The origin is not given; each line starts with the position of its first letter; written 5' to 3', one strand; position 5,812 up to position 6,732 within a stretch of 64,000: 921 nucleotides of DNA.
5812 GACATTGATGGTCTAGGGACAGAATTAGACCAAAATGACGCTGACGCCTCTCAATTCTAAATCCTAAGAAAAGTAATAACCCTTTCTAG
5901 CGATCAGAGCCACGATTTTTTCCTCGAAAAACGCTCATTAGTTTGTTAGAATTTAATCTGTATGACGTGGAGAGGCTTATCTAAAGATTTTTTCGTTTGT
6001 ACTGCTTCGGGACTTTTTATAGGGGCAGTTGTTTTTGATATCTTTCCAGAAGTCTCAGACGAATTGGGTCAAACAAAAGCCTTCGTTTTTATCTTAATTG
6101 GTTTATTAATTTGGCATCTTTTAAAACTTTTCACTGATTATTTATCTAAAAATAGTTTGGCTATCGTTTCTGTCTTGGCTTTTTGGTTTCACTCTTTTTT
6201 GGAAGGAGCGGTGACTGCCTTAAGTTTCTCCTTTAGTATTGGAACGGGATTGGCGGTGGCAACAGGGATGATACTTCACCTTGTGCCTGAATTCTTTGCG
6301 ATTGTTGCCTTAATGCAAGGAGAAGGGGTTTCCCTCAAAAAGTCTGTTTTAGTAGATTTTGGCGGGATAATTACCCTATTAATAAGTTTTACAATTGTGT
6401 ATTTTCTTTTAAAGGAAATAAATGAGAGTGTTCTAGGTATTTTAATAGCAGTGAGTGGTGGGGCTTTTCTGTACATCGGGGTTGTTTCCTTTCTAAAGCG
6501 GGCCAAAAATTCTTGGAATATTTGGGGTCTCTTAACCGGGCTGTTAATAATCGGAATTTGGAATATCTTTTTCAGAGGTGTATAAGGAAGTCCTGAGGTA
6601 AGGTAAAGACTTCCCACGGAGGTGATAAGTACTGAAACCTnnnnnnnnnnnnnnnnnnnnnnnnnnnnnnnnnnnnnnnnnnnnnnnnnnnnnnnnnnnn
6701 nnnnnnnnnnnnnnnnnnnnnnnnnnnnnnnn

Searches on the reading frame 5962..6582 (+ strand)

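Call 35: search_protein_families(library=pfam, proteins=[window:5962-6582:+], max_evalue=0.0001)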
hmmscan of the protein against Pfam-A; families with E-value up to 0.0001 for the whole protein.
window:5962-6582:+ (207 aa): 1 family
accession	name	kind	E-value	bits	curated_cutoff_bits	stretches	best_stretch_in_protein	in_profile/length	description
PF02535.28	Zip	-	3.6e-08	33.4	35.1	1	61-198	172-320/323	ZIP Zinc transporter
